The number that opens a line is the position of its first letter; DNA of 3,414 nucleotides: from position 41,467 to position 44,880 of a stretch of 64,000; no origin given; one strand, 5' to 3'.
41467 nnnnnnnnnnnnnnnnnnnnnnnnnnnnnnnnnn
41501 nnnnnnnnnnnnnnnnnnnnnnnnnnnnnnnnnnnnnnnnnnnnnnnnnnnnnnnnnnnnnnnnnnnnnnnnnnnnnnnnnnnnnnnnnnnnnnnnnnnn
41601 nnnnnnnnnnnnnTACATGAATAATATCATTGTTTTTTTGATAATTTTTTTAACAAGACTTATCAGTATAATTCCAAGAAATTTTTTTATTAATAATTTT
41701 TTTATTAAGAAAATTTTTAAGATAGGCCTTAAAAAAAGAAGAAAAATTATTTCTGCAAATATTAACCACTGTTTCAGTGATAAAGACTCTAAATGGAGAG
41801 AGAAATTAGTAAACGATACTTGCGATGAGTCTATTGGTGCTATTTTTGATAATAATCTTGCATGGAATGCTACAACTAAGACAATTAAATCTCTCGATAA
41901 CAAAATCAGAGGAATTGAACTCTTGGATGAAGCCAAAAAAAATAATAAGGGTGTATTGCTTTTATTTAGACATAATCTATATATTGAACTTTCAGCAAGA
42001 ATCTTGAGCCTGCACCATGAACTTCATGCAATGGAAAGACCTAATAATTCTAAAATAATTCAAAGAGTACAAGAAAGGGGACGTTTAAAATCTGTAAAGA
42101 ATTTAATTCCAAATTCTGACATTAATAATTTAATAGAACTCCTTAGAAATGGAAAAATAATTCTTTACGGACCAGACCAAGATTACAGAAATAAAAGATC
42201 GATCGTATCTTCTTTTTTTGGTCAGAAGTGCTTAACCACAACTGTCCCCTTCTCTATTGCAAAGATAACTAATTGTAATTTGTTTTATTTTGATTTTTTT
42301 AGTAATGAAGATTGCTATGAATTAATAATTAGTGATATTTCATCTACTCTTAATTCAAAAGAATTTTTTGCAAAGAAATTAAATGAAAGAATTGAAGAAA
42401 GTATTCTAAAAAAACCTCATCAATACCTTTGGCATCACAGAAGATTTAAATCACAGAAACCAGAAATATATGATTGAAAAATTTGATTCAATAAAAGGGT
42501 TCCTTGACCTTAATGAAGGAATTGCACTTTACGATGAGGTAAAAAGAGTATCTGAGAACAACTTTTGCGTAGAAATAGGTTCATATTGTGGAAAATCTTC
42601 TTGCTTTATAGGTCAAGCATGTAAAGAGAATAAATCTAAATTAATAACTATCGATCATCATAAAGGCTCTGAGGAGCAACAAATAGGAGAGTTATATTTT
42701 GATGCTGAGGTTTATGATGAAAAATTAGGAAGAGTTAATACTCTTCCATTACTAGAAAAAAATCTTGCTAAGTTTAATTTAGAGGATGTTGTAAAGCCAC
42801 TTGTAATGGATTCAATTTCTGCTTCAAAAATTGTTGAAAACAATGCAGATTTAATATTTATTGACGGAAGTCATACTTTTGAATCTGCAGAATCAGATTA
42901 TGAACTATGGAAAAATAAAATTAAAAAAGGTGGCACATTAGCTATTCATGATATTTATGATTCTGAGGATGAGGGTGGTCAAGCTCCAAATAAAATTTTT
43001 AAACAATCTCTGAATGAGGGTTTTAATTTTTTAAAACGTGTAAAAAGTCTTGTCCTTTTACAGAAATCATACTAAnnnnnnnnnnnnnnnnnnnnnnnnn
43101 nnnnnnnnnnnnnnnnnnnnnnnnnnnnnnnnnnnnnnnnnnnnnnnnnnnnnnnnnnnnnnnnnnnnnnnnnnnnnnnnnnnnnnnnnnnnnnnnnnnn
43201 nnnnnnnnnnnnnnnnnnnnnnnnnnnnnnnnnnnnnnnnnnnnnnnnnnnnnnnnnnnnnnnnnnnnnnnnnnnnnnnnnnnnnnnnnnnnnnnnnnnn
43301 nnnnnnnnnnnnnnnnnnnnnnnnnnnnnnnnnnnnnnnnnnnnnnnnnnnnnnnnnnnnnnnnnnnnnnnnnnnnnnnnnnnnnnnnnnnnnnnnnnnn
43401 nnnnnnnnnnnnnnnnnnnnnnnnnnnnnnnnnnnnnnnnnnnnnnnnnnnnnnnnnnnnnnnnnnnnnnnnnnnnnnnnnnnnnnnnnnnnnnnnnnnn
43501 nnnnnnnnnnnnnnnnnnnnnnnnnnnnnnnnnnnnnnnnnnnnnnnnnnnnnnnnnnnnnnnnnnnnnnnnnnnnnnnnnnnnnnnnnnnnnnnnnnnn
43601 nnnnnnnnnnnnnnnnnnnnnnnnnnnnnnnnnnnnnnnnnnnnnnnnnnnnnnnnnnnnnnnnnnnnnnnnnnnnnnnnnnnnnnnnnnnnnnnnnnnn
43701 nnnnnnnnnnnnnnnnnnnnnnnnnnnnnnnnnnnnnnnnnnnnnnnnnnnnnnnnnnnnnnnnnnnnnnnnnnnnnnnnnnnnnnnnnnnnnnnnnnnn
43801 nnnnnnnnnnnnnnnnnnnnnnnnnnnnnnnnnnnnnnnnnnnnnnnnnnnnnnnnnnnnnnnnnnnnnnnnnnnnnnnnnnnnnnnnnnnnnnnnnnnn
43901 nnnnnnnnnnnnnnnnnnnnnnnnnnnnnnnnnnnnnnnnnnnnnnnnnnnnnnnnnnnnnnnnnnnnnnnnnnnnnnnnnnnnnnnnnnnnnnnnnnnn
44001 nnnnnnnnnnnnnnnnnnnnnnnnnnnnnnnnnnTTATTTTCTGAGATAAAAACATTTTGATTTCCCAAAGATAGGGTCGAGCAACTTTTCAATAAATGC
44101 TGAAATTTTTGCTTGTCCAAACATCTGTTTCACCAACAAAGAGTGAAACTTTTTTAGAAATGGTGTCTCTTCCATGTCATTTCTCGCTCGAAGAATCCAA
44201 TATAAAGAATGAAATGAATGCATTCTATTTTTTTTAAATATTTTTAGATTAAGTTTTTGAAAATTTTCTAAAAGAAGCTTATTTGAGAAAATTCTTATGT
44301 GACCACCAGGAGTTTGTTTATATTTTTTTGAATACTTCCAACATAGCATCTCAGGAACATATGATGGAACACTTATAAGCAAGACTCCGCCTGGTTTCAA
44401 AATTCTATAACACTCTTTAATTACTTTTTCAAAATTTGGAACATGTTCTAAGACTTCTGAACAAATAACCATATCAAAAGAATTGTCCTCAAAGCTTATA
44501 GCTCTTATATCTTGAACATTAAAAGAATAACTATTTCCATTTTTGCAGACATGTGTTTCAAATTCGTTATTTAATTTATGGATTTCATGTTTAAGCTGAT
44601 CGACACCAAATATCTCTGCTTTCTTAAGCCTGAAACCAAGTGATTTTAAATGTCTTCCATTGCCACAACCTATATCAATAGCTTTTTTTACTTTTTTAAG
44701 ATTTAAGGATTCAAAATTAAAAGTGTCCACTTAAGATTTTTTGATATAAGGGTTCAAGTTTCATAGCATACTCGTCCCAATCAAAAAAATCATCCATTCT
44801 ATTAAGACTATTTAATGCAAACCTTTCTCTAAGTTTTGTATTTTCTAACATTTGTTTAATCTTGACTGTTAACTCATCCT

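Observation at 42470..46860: Candidate undescribed system: GT4 + two SAM methyltransferases + helical hydrolase-like protein, coupled to lpxL, ilvE and a phosphomannomutase (polymethylated glycan?)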

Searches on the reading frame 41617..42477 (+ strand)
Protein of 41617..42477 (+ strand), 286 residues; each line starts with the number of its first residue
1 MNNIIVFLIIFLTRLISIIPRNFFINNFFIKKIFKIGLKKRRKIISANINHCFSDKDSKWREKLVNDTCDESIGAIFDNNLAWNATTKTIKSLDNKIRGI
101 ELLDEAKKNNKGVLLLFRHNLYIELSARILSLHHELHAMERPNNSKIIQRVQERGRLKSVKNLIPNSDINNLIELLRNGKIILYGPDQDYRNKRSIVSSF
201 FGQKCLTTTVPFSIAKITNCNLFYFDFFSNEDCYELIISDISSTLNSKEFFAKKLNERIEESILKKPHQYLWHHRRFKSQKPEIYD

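Call 3: search_protein_families(library=pfam, proteins=[window:41617-42477:+], max_evalue=0.01)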
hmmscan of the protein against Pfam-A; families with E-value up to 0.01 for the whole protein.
window:41617-42477:+ (286 aa): 1 family
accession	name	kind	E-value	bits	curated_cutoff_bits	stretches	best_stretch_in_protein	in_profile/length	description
PF03279.18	Lip_A_acyltrans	-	1.5e-44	152.8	22.3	1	4-278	14-294/295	Bacterial lipid A biosynthesis acyltransferase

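Call 4: search_protein_families(library=ncbifam, proteins=[window:41617-42477:+], max_evalue=0.01)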
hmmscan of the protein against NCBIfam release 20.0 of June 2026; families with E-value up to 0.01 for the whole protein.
window:41617-42477:+ (286 aa): 15 families
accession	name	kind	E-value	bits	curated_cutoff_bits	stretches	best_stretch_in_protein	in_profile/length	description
TIGR02207.1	lipid_A_htrB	subfamily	4.4e-60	203.6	297.8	1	6-281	15-295/303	LpxL/LpxP family Kdo(2)-lipid IV(A) lauroyl/palmitoleoyl acyltransferase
NF005340.0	PRK06860.1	subfamily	1.2e-49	169.1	398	1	32-282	48-302/309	lipid A biosynthesis lauroyl acyltransferase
NF006437.0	PRK08733.1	equivalog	6.3e-42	143.8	540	1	40-280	56-297/306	LpxL/LpxP family Kdo(2)-lipid IV(A) lauroyl/palmitoleoyl acyltransferase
NF005952.0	PRK08025.1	equivalog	2.3e-41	141.9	517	1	31-280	45-297/306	kdo(2)-lipid IV(A) palmitoleoyltransferase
NF004191.0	PRK05646.1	equivalog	1.3e-39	136.2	491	1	28-280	42-298/310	lipid A biosynthesis lauroyl acyltransferase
NF006507.0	PRK08943.1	subfamily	1.7e-28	99.6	337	1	7-283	28-310/322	lipid A biosynthesis (KDO)2-(lauroyl)-lipid IVA acyltransferase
TIGR02208.1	lipid_A_msbB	equivalog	1.4e-26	93.5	336.05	1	6-282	17-299/305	lauroyl-Kdo(2)-lipid IV(A) myristoyltransferase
NF006432.0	PRK08706.1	equivalog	4.7e-26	91.7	384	1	35-280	31-281/289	lipid A biosynthesis lauroyl acyltransferase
NF006487.0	PRK08905.1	equivalog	6e-26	91.1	281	1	38-280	33-276/290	lysophospholipid acyltransferase family protein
NF005399.0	PRK06946.1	subfamily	1.3e-24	87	343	1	4-281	5-287/294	lipid A biosynthesis lauroyl acyltransferase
NF006270.0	PRK08419.1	equivalog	4.9e-21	75.3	248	1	2-285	3-296/298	lipid A biosynthesis lauroyl acyltransferase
NF005120.0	PRK06553.1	equivalog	3.5e-14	52.9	273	1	28-278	45-307/308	lipid A biosynthesis lauroyl acyltransferase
NF006438.0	PRK08734.1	equivalog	1.2e-11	44.3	363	1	43-282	45-290/305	lauroyl acyltransferase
NF004190.0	PRK05645.1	equivalog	1.2e-11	44.3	377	1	39-280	40-287/295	lysophospholipid acyltransferase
NF004569.0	PRK05906.1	equivalog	2.5e-08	33.2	439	1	111-279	140-314/454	lipid A biosynthesis lauroyl acyltransferase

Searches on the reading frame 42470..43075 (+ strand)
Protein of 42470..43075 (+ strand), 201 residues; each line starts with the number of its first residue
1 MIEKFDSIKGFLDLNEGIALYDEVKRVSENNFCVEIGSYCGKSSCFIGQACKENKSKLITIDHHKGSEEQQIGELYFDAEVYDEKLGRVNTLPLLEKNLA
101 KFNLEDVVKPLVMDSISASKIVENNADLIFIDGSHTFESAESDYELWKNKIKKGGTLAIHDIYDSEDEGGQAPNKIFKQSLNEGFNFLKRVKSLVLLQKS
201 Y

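Call 3: search_protein_families(library=pfam, proteins=[window:42470-43075:+], max_evalue=0.01)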
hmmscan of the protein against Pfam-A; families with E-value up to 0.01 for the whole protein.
window:42470-43075:+ (201 aa): 1 family
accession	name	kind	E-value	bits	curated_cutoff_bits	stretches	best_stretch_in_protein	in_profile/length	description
PF13578.12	Methyltransf_24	-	5.8e-25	88.7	26.3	1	34-162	1-105/105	Methyltransferase domain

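Call 4: search_protein_families(library=ncbifam, proteins=[window:42470-43075:+], max_evalue=0.01)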
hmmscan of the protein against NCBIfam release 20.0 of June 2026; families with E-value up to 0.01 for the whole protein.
window:42470-43075:+ (201 aa): 1 family
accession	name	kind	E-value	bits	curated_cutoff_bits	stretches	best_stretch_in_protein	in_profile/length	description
TIGR02469.1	CbiT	equivalog_domain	0.0017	18.6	78.3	0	91-159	55-120/124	precorrin-6Y C5,15-methyltransferase (decarboxylating) subunit CbiT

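Call 8: search_solved_structures(query=window:42470-43075:+, max_evalue=0.01, show_alignments=1)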
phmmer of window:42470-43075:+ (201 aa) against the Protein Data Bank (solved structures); distinct sequences matched with E-value up to 0.01: 1.
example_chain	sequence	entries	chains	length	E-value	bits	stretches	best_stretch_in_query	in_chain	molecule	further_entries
6g7d_A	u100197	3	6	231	1.1e-35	126.2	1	6-185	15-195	Methyltransferase domain protein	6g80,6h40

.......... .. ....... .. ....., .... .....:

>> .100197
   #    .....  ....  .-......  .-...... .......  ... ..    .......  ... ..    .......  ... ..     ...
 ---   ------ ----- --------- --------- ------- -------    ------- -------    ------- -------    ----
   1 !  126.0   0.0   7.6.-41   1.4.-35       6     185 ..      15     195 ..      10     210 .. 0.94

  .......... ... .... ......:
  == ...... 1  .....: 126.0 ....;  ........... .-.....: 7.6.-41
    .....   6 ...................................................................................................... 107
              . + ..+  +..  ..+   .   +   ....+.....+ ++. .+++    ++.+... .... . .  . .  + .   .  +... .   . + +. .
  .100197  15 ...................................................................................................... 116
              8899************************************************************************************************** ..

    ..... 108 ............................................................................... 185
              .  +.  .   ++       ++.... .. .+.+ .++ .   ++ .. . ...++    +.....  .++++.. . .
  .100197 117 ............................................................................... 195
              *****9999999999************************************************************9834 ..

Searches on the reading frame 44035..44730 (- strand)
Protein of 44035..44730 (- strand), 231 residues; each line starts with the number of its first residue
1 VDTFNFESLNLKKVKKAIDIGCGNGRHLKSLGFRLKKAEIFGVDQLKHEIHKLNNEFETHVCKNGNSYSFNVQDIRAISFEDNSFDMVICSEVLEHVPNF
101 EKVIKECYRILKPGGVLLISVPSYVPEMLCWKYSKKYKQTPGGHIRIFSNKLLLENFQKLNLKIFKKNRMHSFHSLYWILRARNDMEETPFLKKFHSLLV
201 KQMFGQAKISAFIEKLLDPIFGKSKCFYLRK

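Call 3: search_protein_families(library=pfam, proteins=[window:44035-44730:-], max_evalue=0.01)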
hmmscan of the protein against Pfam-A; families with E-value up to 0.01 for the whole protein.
window:44035-44730:- (231 aa): 18 families
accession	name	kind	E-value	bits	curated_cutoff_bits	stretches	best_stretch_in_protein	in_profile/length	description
PF08241.18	Methyltransf_11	-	3e-23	82.7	21.2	1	18-119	1-95/95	Methyltransferase domain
PF13847.12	Methyltransf_31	-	2.4e-22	79.6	27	1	12-131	2-124/145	Methyltransferase domain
PF13489.12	Methyltransf_23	-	3.8e-21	76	27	1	5-164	14-161/164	Methyltransferase domain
PF13649.12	Methyltransf_25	-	7.7e-20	71.8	27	1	18-115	2-97/97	Methyltransferase domain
PF08242.18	Methyltransf_12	-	6e-17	62.6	30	1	18-117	1-98/98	Methyltransferase domain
PF01209.24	Ubie_methyltran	-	2.8e-09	37.1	20.1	1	9-121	43-153/233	ubiE/COQ5 methyltransferase family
PF20922.3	Anamorsin_N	-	4.2e-07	30.3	27.1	1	47-120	14-88/163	Anamorsin, N-terminal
PF05148.21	Methyltransf_8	-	5.7e-07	30.1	27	1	72-163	110-201/219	Hypothetical methyltransferase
PF02353.26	CMAS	-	9.1e-07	28.9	27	1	5-129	54-175/273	Mycolic acid cyclopropane synthetase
PF05891.18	Methyltransf_PK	-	7.1e-06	26.1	27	1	5-119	46-159/218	AdoMet dependent proline di-methyltransferase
PF07021.18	MetW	-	1e-05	25.7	21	1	13-124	13-112/193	Methionine biosynthesis protein MetW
PF03848.20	TehB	-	1.6e-05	24.9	20.4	1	11-120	28-133/193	Tellurite resistance protein TehB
PF02390.23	Methyltransf_4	-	2.5e-05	24.2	24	1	17-88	5-76/173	Putative methyltransferase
PF03141.22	Methyltransf_29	-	7.5e-05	21.9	23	1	11-169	115-262/506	Putative S-adenosyl-L-methionine-dependent methyltransferase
PF05175.20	MTS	-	9.2e-05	22.6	23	1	8-119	26-138/170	Methyltransferase small domain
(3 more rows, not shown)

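Call 4: search_protein_families(library=ncbifam, proteins=[window:44035-44730:-], max_evalue=0.01)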
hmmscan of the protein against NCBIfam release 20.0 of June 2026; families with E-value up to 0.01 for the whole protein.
window:44035-44730:- (231 aa): 51 families (the best 25 are shown)
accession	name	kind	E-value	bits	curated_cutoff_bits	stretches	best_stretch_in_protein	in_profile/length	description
TIGR01983.1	UbiG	equivalog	5.3e-18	65.2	102.95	1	14-120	50-152/228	bifunctional 2-polyprenyl-6-hydroxyphenol methylase/3-demethylubiquinol 3-O-methyltransferase UbiG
TIGR02072.1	BioC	equivalog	9.7e-16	58.3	184.95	1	14-121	35-134/244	malonyl-ACP O-methyltransferase BioC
NF045667.1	MTase_DVU1556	equivalog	2.2e-15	56.7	155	1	8-120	17-120/213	DVU_1556 family methyltransferase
NF041536.1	ArsM_DUF2284_UU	exception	1.4e-13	50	575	1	11-120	74-181/459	arsenite methyltransferase/DUF2284 domain selenoprotein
NF041537.1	ArsM_AhpD_UU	exception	2.4e-12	46.3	510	1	11-120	74-181/345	arsenite methyltransferase/AhpD domain selenoprotein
NF001244.0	PRK00216.1-5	equivalog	2.8e-12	46.4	216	1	9-119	44-153/236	bifunctional demethylmenaquinone methyltransferase/2-methoxy-6-polyprenyl-1,4-benzoquinol methylase UbiE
NF047649.1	MTase_UXPK_star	exception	2.8e-12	46.2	460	1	15-121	79-183/283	methyltransferase/UXPK-star double selenoprotein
TIGR01934.1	MenG_MenH_UbiE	subfamily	3.8e-12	46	158.35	1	9-123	35-145/223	ubiquinone/menaquinone biosynthesis methyltransferase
NF040539.1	AST_met_ArsM_2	exception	1.4e-11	44.8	240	1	12-157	55-203/262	putative arsinothricin biosynthesis methyltransferase ArsM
NF008823.0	PRK11873.1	subfamily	3.9e-11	42.9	263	1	10-120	74-182/272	arsenite methyltransferase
NF001243.0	PRK00216.1-4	equivalog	4e-11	42.7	235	1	7-133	41-164/237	demethylmenaquinone methyltransferase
TIGR02752.1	MenG_heptapren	equivalog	3e-10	40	419.85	1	8-133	40-162/231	demethylmenaquinone methyltransferase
NF045649.1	2X_seleno_MduS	exception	2e-09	36.9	380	1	9-123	37-151/338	methyltransferase domain-containing selenoprotein MduS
NF043040.1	corrin_prot_MT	hypoth_equivalog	3.4e-09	36.5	180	1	15-120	43-148/216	corrinoid protein-associated methyltransferase CpaM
NF045823.1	PthPhpthDimycoMt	equivalog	5e-09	35.7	300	1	15-119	68-166/256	phthiotriol/phenolphthiotriol dimycocerosates methyltransferase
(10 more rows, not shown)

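Call 7: search_solved_structures(query=window:44035-44730:-, max_evalue=0.001, show_alignments=1)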
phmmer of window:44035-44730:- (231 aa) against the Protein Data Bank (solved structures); distinct sequences matched with E-value up to 0.001: 47.
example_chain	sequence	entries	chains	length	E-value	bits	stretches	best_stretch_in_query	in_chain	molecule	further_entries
3sm3_A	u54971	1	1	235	1.3e-09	41.1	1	13-119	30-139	SAM-dependent methyltransferases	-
5gm1_A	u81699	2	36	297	1.4e-09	41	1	6-129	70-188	O-methylransferase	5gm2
3bus_A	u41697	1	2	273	1.7e-09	40.8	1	9-120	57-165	Methyltransferase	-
3mgg_A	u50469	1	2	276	1.7e-09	40.7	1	16-119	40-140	Methyltransferase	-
4ine_A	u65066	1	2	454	3.3e-09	39.8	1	18-121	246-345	Protein PMT-2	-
5wp4_A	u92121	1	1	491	4.5e-09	39.4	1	6-139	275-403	Phosphoethanolamine N-methyltransferase 1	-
6uak_A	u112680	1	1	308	5.4e-09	39.1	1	15-121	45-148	SAM dependent methyltransferase LahSB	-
3cc8_A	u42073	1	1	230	1.3e-08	37.9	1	12-178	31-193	Putative methyltransferase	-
9sls_A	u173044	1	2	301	1.5e-08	37.7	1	6-124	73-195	Methyltransferase type 12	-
4kdr_A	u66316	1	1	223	1.9e-08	37.3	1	15-120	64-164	3-demethylubiquinone-9 3-methyltransferase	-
5dpm_A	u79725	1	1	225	1.9e-08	37.3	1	15-120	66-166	Ubiquinone biosynthesis O-methyltransferase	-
9sm0_A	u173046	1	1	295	2.8e-08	36.8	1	8-123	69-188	Methyltransferase domain-containing protein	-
4kdc_A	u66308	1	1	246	2.9e-08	36.7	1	15-120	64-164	3-demethylubiquinone-9 3-methyltransferase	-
5wp5_A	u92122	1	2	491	4.6e-08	36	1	8-120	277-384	Phosphomethylethanolamine N-methyltransferase 2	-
8zc8_A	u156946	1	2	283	4.9e-08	36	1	8-119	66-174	MitM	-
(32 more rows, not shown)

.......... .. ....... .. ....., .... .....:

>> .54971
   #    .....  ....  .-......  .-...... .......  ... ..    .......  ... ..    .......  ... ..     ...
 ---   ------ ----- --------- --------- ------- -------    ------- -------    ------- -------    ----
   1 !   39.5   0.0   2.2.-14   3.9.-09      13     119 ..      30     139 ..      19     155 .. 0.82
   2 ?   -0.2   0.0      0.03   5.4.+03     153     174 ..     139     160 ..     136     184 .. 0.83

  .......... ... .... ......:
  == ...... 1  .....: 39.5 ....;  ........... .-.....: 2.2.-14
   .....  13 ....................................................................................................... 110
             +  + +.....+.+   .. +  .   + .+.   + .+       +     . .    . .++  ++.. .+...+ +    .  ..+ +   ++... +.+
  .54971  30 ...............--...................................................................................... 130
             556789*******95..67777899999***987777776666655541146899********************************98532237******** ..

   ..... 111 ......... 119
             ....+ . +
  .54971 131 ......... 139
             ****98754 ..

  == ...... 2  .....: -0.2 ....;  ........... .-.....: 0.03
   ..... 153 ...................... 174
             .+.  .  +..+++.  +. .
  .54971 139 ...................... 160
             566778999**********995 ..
